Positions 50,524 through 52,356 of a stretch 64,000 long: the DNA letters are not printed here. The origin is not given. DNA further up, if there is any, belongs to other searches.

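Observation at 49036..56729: NifH-less nitrogenase-like (NifD/K-type) pair in one operon with cysK, a NifX-like carrier and a sulfonate/taurine-type ABC importer: candidate new sulfur-salvage system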

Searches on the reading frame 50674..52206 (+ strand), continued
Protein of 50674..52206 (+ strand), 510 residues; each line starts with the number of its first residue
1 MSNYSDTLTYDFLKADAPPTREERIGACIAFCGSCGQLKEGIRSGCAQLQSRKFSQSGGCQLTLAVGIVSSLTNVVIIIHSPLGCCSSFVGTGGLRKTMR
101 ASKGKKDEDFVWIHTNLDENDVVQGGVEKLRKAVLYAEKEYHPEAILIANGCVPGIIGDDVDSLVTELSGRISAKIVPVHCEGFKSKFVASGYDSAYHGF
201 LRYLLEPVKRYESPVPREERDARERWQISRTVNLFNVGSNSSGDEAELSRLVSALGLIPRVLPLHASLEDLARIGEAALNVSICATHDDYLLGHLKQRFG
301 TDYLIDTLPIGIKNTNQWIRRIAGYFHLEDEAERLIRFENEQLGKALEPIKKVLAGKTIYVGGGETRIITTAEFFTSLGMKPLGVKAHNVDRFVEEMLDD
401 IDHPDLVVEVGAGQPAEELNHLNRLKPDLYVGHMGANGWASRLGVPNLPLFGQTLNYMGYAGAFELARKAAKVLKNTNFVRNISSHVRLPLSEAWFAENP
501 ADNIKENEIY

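Call 49: find_encoding_contigs(protein=P0077, flank=10000, max_places=1)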
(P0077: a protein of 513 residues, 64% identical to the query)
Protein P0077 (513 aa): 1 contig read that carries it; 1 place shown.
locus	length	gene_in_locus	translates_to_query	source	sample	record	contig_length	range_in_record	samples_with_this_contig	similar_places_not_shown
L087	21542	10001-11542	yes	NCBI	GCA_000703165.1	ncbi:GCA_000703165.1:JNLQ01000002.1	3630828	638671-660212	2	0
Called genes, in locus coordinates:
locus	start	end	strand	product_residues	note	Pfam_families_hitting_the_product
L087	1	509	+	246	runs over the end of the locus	PF09818:ABC_ATPase (faint), PF00005:ABC_tran, PF13175:AAA_15 (faint), PF02463:SMC_N (weak), PF13304:AAA_21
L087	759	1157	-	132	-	PF02082:Rrf2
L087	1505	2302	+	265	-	PF00291:PALP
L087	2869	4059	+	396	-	PF00155:Aminotran_1_2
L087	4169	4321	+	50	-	PF10055:DUF2292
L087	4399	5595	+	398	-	PF06838:Met_gamma_lyase (weak), PF01053:Cys_Met_Meta_PP, PF00155:Aminotran_1_2 (weak)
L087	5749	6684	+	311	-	PF00291:PALP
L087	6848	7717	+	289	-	PF04055:Radical_SAM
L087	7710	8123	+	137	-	PF02579:Nitro_FeMo-Co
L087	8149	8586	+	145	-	PF01243:PNPOx_N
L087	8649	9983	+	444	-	PF00148:Oxidored_nitro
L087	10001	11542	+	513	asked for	PF00148:Oxidored_nitro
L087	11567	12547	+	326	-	PF00291:PALP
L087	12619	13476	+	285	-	PF00142:Fer4_NifH, PF01656:CbiA, PF02374:ArsA_ATPase (faint), PF10609:ParA (weak), PF13614:AAA_31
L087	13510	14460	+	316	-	PF00528:BPD_transp_1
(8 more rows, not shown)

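Call 55: list_cluster_members(proteins=[P0001, P0128, P0133, P0146, P0189, P0206, P0239, P0163, P0155, P0003])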
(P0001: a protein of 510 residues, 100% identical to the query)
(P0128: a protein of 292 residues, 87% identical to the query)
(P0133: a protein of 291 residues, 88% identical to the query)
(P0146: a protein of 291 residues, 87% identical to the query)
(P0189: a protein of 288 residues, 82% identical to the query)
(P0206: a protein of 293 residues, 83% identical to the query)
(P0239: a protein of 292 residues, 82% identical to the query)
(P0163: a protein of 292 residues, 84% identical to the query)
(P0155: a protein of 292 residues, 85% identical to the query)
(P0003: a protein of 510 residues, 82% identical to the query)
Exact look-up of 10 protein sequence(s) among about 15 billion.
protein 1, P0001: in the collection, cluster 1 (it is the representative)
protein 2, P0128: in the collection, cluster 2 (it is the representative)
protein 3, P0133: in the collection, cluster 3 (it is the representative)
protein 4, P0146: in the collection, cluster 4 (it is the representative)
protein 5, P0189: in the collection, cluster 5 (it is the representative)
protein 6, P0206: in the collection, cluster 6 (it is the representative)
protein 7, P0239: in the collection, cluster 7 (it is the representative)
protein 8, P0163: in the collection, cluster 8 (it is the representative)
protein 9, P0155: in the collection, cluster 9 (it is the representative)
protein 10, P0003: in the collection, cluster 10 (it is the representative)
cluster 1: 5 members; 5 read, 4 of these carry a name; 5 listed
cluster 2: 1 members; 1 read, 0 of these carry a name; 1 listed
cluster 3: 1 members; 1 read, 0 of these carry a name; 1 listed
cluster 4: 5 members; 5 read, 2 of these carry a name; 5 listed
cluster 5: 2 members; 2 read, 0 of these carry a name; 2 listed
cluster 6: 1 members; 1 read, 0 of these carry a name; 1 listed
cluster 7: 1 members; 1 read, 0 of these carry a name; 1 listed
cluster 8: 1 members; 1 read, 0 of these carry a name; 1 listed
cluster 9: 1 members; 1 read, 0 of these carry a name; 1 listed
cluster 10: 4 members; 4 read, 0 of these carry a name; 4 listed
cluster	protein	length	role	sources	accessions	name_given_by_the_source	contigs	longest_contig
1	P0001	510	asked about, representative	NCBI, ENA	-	-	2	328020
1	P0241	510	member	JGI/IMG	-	nitrogenase molybdenum-iron protein alpha chain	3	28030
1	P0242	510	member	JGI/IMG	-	nitrogenase molybdenum-iron protein alpha chain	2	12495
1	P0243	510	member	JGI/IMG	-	nitrogenase molybdenum-iron protein alpha chain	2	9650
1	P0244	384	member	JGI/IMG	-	nitrogenase molybdenum-iron protein alpha chain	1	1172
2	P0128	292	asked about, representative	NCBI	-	-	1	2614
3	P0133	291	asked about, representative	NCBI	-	-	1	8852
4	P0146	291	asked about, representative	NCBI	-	-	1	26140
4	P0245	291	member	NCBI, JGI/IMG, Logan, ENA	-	nitrogenase iron protein NifH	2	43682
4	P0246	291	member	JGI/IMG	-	nitrogenase iron protein NifH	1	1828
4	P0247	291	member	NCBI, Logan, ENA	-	-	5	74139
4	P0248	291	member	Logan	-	-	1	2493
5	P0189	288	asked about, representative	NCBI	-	-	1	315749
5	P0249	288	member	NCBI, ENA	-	-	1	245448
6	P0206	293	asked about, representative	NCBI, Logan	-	-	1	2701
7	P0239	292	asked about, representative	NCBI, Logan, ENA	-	-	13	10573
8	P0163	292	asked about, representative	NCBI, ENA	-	-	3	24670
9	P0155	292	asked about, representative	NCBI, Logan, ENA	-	-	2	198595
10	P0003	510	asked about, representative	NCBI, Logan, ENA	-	-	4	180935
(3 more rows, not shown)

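Call 56: find_encoding_contigs(protein=P0249, flank=10000, max_places=2)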
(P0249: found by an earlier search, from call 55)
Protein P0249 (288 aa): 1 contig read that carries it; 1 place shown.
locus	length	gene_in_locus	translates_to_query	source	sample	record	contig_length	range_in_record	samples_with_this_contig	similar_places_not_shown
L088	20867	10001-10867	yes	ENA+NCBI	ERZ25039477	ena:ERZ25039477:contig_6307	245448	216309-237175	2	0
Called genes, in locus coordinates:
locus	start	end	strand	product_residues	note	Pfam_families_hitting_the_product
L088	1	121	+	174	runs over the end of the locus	PF03466:LysR_substrate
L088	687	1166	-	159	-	PF01053:Cys_Met_Meta_PP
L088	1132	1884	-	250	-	PF01053:Cys_Met_Meta_PP, PF00155:Aminotran_1_2, PF00266:Aminotran_5 (weak), PF01041:DegT_DnrJ_EryC1, PF06838:Met_gamma_lyase (weak)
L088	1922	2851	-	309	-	PF04204:HTS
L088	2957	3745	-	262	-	PF01053:Cys_Met_Meta_PP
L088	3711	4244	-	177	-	PF01053:Cys_Met_Meta_PP, PF01041:DegT_DnrJ_EryC1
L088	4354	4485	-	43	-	-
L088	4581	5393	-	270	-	-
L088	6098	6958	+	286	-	PF00497:SBP_bac_3, PF10613:Lig_chan-Glu_bd (weak)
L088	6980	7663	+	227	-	PF00528:BPD_transp_1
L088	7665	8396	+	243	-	PF00005:ABC_tran, PF13175:AAA_15 (faint), PF24389:ORC-CDC6-like (faint), PF02463:SMC_N (weak), PF13304:AAA_21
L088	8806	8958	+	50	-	PF10055:DUF2292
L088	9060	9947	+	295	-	PF04055:Radical_SAM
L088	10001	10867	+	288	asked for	PF00142:Fer4_NifH, PF01656:CbiA, PF02374:ArsA_ATPase (faint), PF10609:ParA (weak), PF13614:AAA_31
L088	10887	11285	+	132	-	PF02579:Nitro_FeMo-Co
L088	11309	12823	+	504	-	PF00148:Oxidored_nitro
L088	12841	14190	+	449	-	PF00148:Oxidored_nitro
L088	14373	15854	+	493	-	PF00148:Oxidored_nitro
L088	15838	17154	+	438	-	PF00148:Oxidored_nitro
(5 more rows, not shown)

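Call 81: predict_structure(alignment_id=A1)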
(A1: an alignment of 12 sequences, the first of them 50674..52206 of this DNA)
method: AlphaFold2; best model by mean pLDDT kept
length: 510 residues; sequences in the alignment: 12
mean_pLDDT: 61.4   pTM: 0.59
mean pLDDT of the five models: 61.4, 61.2, 58.9, 58.0, 57.1
residues with pLDDT >= 90: 33; 70-90: 161; 50-70: 146; < 50: 170
segments of 3 or more residues with pLDDT < 50: 1-15, 17-64, 83-107, 152-157, 181-219, 285-292, 389-395, 410-414, 502-510
pLDDT, mean of each block of 10 residues (from residue 1): 30 44 30 29 28 31 50 67 45 43 47 66 69 85 71 48 69 67 38 40 39 42 76 66 75 88 60 72 53 51 57 80 90 93 88 93 65 87 69 50 57 55 86 65 78 61 85 80 69 65 38
secondary structure, 60 per line:
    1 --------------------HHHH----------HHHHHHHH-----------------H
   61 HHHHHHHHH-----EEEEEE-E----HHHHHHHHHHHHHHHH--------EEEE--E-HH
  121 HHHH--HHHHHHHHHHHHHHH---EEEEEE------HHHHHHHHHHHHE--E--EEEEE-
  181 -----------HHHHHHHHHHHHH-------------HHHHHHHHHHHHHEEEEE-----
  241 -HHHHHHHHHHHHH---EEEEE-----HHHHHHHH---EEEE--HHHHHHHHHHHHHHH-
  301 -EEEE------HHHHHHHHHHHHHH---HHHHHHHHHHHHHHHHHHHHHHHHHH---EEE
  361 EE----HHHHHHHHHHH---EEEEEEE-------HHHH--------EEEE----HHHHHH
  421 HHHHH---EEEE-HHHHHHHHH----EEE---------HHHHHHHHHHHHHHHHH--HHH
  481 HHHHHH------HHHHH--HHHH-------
elements in order: H21-24 H35-42 H60-69 E75-80 H87-102 E111-114 H119-124 H127-141 E145-150 H157-168 E175-179 H192-204 H218-230 E231-235 H242-254 E258-262 H268-275 E279-282 H285-299 E302-305 H312-325 H329-354 E358-362 H367-377 E381-387 H395-398 E407-410 H415-425 E429-432 H434-442 E447-449 H459-475 H478-486 H493-497 H500-503

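Call 83: fold_search(model_id=the predicted structure, library=pdb)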
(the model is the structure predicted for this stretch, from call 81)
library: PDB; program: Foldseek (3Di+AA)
matches with E <= 10: 1619; with E <= 0.001: 162
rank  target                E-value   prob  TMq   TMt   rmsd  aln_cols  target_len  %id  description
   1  9d9u_A                9.3e-26  1.00  0.54  0.70   6.4       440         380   28  Rhodospirillum rubrum Nitrogenase-like Methylthio-alkane Reductase Complex with an Oxidized P-cluster (released 2025-11-05)
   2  9d9u_B                1.7e-25  1.00  0.56  0.72   6.0       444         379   28  Rhodospirillum rubrum Nitrogenase-like Methylthio-alkane Reductase Complex with an Oxidized P-cluster (released 2025-11-05)
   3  9fmg_A                2.3e-25  1.00  0.60  0.65   8.2       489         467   29  Methylthio-alkane reductase complex (released 2025-09-17)
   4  9onk_A                5.0e-21  1.00  0.54  0.63   7.4       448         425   26  L-cluster inward bound holo-NifEN expressed in E. coli (released 2026-02-18)
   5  9hbc_A                4.1e-20  1.00  0.54  0.57   8.4       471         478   21  A. vinelandii nitrogenase MoFe protein Anc2 (released 2025-09-10)
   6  5koj_A                1.5e-19  1.00  0.54  0.57   7.5       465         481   20  Nitrogenase MoFeP protein in the IDS oxidized state (released 2016-09-14)
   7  9i0f_A                1.5e-19  1.00  0.53  0.57   8.9       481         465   22  Revisited AvNifEN crystal structure (released 2025-12-03)
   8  5koj_C                2.0e-19  1.00  0.54  0.57   7.6       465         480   20  Nitrogenase MoFeP protein in the IDS oxidized state (released 2016-09-14)
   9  7uta_C                2.4e-19  1.00  0.53  0.57   7.5       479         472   20  CryoEM structure of Azotobacter vinelandii nitrogenase complex (2:1 FeP:MoFeP) inhibited by BeFx during catalytic N2 r (released 2022-08-17)
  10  5koh_C                2.5e-19  1.00  0.54  0.57   9.0       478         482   20  Nitrogenase MoFeP from Gluconacetobacter diazotrophicus in dithionite reduced state (released 2016-09-21)
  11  9ian_A                2.5e-19  1.00  0.52  0.56   9.2       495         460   22  Nitrogenase maturase NifEN in complex with the cofactor chaperone NifX (released 2026-03-04)
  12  8e3u_C                2.8e-19  1.00  0.56  0.60   7.2       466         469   20  Nickel-reconstituted nitrogenase MoFeP mutant S188A from Azotobacter vinelandii after IDS oxidation (released 2022-12-14)
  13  5koh_A                3.0e-19  1.00  0.55  0.57   7.4       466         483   20  Nitrogenase MoFeP from Gluconacetobacter diazotrophicus in dithionite reduced state (released 2016-09-21)
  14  8eno_A                3.2e-19  1.00  0.54  0.57   7.4       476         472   20  Homocitrate-deficient nitrogenase MoFe-protein from A. vinelandii nifV knockout in complex with NafT (released 2023-03-08)
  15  7ut9_C                3.5e-19  1.00  0.53  0.56   7.6       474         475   21  CryoEM structure of Azotobacter vinelandii nitrogenase complex (1:1 FeP:MoFeP, ADP/ATP-bound) during catalytic N2 redu (released 2022-08-17)
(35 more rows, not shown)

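Call 94: search_protein_representatives(protein=window:50674-52206:+)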
Query: 510 residues. Proteins with E-value up to 0.001 (for the whole library): 1251; up to 1e-10: 474; up to 1e-30: 125. The best 150 are listed.
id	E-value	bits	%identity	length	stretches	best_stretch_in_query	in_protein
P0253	1.4e-124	433.1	41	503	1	19-505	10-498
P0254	3.4e-114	398.8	40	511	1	12-502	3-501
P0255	1.3e-112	393.6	38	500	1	12-506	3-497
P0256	2.3e-111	389.5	41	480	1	11-505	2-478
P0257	1.3e-106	373.8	39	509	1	16-506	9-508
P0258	2.4e-103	363.0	78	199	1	1-199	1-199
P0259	5.0e-100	352.1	36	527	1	10-505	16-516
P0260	3.3e-93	329.6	44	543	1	13-368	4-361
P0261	2.7e-85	303.5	38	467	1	51-501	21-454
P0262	5.1e-83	296.0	42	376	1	146-501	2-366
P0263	2.0e-79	284.1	50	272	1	262-500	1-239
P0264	8.9e-79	282.0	33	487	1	18-502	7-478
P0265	7.0e-76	272.4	75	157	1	355-510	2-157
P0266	1.1e-68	248.6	34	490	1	18-499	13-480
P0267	1.5e-68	248.3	32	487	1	21-509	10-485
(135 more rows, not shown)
